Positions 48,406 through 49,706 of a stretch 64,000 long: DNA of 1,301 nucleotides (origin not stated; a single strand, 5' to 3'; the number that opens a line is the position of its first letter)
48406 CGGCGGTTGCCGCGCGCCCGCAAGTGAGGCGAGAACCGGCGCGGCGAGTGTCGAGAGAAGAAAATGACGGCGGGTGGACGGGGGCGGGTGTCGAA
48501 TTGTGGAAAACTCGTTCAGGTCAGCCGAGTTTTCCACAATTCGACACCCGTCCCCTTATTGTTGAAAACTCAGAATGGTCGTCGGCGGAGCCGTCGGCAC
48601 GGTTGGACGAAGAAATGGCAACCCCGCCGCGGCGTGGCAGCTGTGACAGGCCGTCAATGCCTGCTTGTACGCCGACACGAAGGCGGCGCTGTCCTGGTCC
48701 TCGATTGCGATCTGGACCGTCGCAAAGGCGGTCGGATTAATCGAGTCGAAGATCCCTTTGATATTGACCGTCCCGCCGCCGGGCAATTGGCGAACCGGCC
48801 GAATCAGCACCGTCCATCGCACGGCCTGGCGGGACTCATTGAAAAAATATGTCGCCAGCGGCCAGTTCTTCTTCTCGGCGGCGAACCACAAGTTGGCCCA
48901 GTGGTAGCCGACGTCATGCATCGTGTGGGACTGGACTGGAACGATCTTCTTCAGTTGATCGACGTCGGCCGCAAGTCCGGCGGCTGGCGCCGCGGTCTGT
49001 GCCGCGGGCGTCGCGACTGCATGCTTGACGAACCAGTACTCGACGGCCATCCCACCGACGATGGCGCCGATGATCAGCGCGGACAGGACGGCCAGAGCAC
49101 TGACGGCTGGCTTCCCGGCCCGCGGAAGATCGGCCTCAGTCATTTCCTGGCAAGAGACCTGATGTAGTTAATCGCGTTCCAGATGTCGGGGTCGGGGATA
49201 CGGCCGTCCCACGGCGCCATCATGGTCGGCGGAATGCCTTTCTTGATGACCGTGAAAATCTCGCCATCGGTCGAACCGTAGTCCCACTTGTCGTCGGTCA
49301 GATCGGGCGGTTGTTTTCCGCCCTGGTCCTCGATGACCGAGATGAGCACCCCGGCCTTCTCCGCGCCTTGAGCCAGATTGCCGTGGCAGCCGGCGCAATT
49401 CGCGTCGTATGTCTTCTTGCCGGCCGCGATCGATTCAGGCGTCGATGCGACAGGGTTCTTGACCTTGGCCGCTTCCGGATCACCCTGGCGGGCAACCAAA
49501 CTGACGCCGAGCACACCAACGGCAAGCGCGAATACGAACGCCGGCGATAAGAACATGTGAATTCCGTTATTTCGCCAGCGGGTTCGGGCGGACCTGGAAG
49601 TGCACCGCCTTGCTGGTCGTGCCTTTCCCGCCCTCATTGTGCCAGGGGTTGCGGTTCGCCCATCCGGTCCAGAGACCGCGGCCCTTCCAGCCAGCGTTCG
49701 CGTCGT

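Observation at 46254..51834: Tightly coupled seven-gene operon joining three c-type heme proteins to a Tat flavin amine oxidase and two small membrane proteins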

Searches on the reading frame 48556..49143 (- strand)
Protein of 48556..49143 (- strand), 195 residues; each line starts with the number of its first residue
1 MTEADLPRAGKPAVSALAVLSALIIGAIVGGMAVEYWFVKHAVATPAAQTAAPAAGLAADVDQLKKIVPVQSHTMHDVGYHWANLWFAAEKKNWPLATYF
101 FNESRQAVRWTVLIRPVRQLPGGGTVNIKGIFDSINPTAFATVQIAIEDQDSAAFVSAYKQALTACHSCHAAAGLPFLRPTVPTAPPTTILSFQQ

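Call 3: search_protein_families(library=pfam, proteins=[window:48556-49143:-], max_evalue=0.01)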
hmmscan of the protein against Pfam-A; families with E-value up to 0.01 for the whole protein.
window:48556-49143:- (195 aa): 0 families

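Call 5: search_protein_families(library=ncbifam, proteins=[window:48556-49143:-], max_evalue=0.01)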
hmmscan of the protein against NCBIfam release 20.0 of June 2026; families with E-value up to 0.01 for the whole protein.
window:48556-49143:- (195 aa): 0 families

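Call 26: find_homologous_proteins(query=window:48556-49143:-, max_evalue=0.001)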
Query window:48556-49143:- (195 aa): 356 proteins with E <= 0.001 among 5209 candidates; the best 120 are listed.
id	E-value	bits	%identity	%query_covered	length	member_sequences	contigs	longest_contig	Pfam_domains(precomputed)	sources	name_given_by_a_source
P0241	2.1e-124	430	99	100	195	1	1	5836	-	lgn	-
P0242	3.8e-121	420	98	100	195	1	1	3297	-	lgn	-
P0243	3.7e-109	381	87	100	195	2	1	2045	-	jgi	jgi:hypothetical protein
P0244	4.8e-105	367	88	94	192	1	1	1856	-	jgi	jgi:hypothetical protein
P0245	3.3e-99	348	85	93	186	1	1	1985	-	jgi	jgi:hypothetical protein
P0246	1.8e-93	330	75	97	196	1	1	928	-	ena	-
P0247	5.1e-92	325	78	91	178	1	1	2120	-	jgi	jgi:hypothetical protein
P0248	4.9e-91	322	77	93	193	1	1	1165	-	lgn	-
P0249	1.6e-90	320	76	93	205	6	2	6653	-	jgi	-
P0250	7.6e-89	314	74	93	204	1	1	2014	-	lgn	-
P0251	4.4e-88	312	72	92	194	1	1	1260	-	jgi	jgi:hypothetical protein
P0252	5.6e-87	308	76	88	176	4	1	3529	-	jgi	jgi:hypothetical protein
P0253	8.3e-87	308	76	92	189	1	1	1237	-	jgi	-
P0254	3.2e-86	306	72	95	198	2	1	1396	-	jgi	jgi:cytochrome c553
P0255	3.0e-84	300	72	94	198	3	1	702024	-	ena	-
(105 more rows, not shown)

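Call 30: search_solved_structures(query=A4, max_evalue=10, show_alignments=2)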
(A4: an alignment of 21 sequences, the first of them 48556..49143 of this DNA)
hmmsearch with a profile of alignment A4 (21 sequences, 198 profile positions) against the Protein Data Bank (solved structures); distinct sequences matched with E-value up to 10: 4.
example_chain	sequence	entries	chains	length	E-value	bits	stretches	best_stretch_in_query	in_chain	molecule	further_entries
8fk7_A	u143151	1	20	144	0.14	15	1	16-80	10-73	Flagellin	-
1g5g_A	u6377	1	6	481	0.55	13.1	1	24-93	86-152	Fusion glycoprotein F0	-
4cx9_A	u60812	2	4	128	0.94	12.3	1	140-172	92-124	CYTOCHROME C, CLASS II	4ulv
3twu_A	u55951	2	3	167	1.7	11.5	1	45-102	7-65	Tankyrase-2 | Poly [ADP-ribose] polymerase tankyrase-2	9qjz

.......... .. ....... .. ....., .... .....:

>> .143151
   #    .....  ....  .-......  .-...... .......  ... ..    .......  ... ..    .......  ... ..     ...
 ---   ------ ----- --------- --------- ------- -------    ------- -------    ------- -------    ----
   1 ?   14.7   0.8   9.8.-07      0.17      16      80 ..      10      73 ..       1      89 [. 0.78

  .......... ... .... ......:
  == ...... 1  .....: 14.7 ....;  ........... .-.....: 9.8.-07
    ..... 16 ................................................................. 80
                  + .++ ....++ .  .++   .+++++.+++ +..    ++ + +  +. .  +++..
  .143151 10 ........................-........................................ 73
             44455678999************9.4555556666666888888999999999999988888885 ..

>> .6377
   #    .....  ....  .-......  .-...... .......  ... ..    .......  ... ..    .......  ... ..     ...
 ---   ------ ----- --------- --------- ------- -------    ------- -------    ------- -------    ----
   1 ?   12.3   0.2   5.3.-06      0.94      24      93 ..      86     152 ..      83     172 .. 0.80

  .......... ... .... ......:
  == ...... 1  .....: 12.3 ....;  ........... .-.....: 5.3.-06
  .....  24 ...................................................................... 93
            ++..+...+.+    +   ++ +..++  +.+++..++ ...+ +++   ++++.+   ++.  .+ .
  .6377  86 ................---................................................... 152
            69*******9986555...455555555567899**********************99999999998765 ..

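Call 52: search_protein_families(library=pfam, alignment_id=A4, max_evalue=1)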
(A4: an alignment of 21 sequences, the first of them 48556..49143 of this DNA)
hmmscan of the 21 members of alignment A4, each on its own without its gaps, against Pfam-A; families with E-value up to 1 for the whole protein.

A. member 1, window:48556-49143:- (195 aa): 1 family
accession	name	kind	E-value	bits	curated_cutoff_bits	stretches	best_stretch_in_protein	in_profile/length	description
PF01322.25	Cytochrom_C_2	-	0.29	12.5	26.5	1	139-171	86-118/121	Cytochrome C'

B. families by the number of members that match (of 21 scanned): 7 families
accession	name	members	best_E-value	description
PF01322.25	Cytochrom_C_2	14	0.014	Cytochrome C'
PF19760.4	DUF6247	3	0.019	Family of unknown function (DUF6247)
PF17447.7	YkpC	1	0.0097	Uncharacterized YkpC-like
PF13801.11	Metal_resist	1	0.028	Heavy-metal resistance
PF25249.1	Ig_CFAP65_7th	1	0.043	CFAP65, seventh Ig-like domain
PF10888.13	DUF2742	1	0.76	Protein of unknown function (DUF2742)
PF10439.15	Bacteriocin_IIc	1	0.84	Bacteriocin class II with double-glycine leader peptide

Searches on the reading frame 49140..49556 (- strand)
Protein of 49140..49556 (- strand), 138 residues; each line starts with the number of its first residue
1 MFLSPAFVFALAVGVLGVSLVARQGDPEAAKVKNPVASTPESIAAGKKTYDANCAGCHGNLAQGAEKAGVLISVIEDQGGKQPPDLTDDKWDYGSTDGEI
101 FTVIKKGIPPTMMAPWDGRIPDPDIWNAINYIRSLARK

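Call 3: search_protein_families(library=pfam, proteins=[window:49140-49556:-], max_evalue=0.01)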
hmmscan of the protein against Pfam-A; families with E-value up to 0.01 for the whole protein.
window:49140-49556:- (138 aa): 2 families
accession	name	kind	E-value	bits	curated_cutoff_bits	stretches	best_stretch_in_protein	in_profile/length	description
PF13442.11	Cytochrome_CBB3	-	4.3e-14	53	27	1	43-132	3-68/68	Cytochrome C oxidase, cbb3-type, subunit III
PF00034.26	Cytochrom_C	-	1.2e-11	46.2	21.3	1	43-135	1-89/90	Cytochrome c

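Call 5: search_protein_families(library=ncbifam, proteins=[window:49140-49556:-], max_evalue=0.01)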
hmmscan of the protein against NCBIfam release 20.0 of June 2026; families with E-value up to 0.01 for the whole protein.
window:49140-49556:- (138 aa): 11 families
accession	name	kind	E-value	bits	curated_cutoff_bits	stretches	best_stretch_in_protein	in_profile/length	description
NF011054.0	PRK14486.1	equivalog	3.8e-14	52.9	447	1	29-136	201-291/294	putative bifunctional cbb3-type cytochrome c oxidase subunit II/cytochrome c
TIGR00782.1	ccoP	equivalog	1.3e-11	44.4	179.95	1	39-136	199-282/285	cytochrome-c oxidase, cbb3-type subunit III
TIGR03872.1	cytochrome_MoxG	equivalog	8.5e-09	35.6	147.8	1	33-64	34-65/133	cytochrome c(L), periplasmic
NF050122.1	bc1_QcrC_actin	exception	8.2e-08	31.9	200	1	8-74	8-72/253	cytochrome bc1 complex diheme cytochrome c subunit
NF033864.1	cytochrome579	equivalog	1.6e-06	28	280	1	29-135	35-139/179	cytochrome 579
TIGR04494.1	c550_PedF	equivalog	0.00023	21.1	122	1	31-63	38-71/133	cytochrome c-550 PedF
NF045773.1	cytochro_C550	exception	0.00025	21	125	1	7-66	9-72/118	cytochrome c550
NF045774.1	cytochro_C551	exception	0.00058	19.8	118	1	17-65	13-61/110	cytochrome c551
NF040606.1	CytoC_perox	subfamily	0.0069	15.6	150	1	40-69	295-324/524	di-heme-cytochrome C peroxidase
NF045930.1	Cytc6PetJCyano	equivalog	0.007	16.3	135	0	40-60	25-45/110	cytochrome c6 PetJ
TIGR03046.1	PS_II_psbV2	equivalog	0.0092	15.6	148.35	0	38-83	52-95/157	photosystem II cytochrome PsbV2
